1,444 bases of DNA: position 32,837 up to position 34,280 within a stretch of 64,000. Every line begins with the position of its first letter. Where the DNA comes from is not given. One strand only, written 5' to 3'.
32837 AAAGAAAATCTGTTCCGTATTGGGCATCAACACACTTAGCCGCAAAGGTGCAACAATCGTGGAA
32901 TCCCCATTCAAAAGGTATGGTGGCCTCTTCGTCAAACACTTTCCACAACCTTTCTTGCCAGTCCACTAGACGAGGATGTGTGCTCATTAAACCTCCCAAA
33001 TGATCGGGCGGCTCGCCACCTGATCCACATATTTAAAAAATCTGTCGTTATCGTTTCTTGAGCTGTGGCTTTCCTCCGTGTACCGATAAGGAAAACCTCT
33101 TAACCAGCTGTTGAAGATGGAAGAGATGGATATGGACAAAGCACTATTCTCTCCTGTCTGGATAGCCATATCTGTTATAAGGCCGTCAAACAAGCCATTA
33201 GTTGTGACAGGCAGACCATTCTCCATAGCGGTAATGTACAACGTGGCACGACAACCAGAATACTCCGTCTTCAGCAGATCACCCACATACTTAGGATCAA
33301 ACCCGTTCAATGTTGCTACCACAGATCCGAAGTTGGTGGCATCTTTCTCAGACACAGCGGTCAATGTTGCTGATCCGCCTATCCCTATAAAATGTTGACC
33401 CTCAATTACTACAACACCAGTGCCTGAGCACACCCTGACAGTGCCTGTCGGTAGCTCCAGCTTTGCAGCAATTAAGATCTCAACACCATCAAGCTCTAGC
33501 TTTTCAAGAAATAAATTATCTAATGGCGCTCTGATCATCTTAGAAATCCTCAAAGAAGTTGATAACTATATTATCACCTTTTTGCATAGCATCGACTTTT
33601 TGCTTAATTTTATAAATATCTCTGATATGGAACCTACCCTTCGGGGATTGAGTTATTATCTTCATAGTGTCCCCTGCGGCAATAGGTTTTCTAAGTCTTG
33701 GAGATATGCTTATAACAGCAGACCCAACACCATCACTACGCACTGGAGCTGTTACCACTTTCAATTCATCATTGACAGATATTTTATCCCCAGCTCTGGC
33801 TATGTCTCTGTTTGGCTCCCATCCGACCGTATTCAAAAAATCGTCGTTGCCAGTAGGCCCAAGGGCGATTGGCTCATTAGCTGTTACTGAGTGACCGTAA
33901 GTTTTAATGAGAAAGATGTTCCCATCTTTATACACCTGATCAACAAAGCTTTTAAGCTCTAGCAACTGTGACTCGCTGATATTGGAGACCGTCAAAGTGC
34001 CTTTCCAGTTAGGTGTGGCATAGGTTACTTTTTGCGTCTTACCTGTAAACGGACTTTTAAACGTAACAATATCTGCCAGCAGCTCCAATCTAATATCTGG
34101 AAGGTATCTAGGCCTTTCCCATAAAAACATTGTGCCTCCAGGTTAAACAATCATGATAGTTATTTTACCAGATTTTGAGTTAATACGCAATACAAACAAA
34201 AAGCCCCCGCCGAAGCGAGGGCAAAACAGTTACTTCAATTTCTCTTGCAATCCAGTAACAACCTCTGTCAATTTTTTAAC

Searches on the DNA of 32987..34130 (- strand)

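Call 33: search_dna_similar(query=window:32987-34130:-, collection=phages, mode=distant, rows=spread, max_rows=30)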
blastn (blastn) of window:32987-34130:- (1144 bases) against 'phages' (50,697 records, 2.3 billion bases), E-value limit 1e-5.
Records with a match: 118; places in all: 118; records where one place covers at least 80% of the query: 117.
Best place of each record, by identity: >=99% 4; 95-99% 102; 90-95% 12.
By first word of the organism name: Escherichia 96; Campylobacter 18; Phage 2; Shigella 1; Vequintavirinae 1.
By host as written in the record: Escherichia coli 34; Campylobacter jejuni 16; Escherichia coli K-12 12; Escherichia coli K-12 MG1655 12; - 11; Escherichia coli O157:H7 6; Escherichia coli O177 3; Campylobacter 2; and 18 more.
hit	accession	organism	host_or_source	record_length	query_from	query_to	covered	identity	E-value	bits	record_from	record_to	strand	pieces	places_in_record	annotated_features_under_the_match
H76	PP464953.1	Escherichia phage ECP2309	Escherichia coli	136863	1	1144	100%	100.0%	0e+0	2064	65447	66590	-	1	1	hypothetical protein (x3)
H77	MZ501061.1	Escherichia phage EduardKellenberger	Escherichia coli K-12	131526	1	1144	100%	98.3%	0e+0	1974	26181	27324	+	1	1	tail fiber protein | baseplate protein | cell wall hydrolase protein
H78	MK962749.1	Shigella phage CM1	Escherichia coli DH5alpha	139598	1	1144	100%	98.1%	0e+0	1965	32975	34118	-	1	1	hypothetical protein (x3)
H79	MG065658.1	Campylobacter phage C7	Campylobacter jejuni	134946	1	1144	100%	97.9%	0e+0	1956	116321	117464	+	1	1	record has no annotation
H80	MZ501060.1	Escherichia phage DrSchubert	Escherichia coli K-12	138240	1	1144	100%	97.9%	0e+0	1956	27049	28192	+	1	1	tail fiber protein | baseplate protein | cell wall hydrolase protein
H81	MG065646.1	Campylobacter phage D1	Campylobacter jejuni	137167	1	1144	100%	97.8%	0e+0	1951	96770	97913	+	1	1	record has no annotation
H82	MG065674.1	Campylobacter phage A140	Campylobacter jejuni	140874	1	1144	100%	97.8%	0e+0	1951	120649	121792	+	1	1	record has no annotation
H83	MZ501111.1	Escherichia phage WalterGehring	Escherichia coli K-12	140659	1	1144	100%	97.8%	0e+0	1951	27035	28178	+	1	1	tail fiber protein | baseplate protein | cell wall hydrolase protein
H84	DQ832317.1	Escherichia phage V5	Escherichia coli O157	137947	1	1144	100%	97.7%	0e+0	1947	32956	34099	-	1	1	conserved hypothetical protein (x3)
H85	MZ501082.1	Escherichia phage JeffSchatz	Escherichia coli K-12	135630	1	1144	100%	97.7%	0e+0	1947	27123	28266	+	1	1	tail fiber protein | baseplate protein | cell wall hydrolase protein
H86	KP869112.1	Escherichia coli O157 typing phage 14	Escherichia coli O157:H7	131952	1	1144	100%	97.6%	0e+0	1942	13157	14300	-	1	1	hypothetical protein (x3)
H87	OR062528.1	Escherichia phage vB_EcoM_12A_SA_NWU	Escherichia coli O177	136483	1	1144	100%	97.6%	0e+0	1942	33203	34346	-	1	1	hypothetical protein (x3)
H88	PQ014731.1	Escherichia phage VB-EcoM-WM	Escherichia coli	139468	1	1144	100%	97.6%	0e+0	1938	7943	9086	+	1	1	distal tail protein | tail protein | putative tail fiber protein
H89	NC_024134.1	Escherichia phage FFH2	Escherichia coli O157:H7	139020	1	1144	100%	97.5%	0e+0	1933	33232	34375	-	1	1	distal tail protein | tail protein | hypothetical protein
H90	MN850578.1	Escherichia phage nomo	Escherichia coli K-12 MG1655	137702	1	1144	100%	97.4%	0e+0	1929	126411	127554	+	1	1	hypothetical protein (x2) | putative tail fiber protein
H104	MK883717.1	Escherichia phage vB_EcoM-ECP26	Escherichia coli NCCP 13930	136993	1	1144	100%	91.3%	0e+0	1613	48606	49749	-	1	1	hypothetical protein (x3)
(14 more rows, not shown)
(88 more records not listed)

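Call 52: get_annotated_region(hit=H104, flank=10000)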
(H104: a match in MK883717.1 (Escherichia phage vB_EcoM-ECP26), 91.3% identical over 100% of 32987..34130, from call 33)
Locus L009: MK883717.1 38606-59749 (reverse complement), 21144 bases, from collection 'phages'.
description: Escherichia phage vB_EcoM-ECP26, complete genome.
organism: Escherichia phage vB_EcoM-ECP26 (NCBI taxid 2576873)
taxonomy: Viruses; Duplodnaviria; Heunggongvirae; Uroviricota; Caudoviricetes; Vequintavirinae; Vequintavirus
host: Escherichia coli NCCP 13930; source: -; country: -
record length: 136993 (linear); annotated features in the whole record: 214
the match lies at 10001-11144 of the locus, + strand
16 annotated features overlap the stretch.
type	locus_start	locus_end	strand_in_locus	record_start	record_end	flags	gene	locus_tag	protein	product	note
CDS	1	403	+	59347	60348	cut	-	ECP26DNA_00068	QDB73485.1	hypothetical protein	-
CDS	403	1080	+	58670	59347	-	-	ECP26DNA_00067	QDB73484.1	hypothetical protein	-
CDS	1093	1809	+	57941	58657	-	-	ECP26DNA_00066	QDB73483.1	hypothetical protein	-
CDS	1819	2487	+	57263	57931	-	-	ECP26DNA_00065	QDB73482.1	hypothetical protein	-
CDS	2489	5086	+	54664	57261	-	-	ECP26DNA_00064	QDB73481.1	tail fiber protein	-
CDS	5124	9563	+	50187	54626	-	-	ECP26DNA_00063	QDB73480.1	tail fiber protein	-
CDS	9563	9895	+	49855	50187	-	-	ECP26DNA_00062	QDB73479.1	hypothetical protein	-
CDS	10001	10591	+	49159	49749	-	-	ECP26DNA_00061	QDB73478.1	hypothetical protein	-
CDS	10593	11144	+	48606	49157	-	-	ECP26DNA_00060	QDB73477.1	hypothetical protein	-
CDS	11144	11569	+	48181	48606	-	-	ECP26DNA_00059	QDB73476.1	hypothetical protein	-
CDS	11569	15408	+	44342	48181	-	-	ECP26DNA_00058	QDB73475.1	tail fiber protein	-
CDS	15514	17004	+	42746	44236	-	-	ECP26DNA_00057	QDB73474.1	baseplate component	-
CDS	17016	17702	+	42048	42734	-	-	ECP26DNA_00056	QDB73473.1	hypothetical protein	-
CDS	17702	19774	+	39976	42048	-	-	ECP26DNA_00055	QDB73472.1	hypothetical protein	-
CDS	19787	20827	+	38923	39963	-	-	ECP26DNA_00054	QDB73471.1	tail fiber protein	-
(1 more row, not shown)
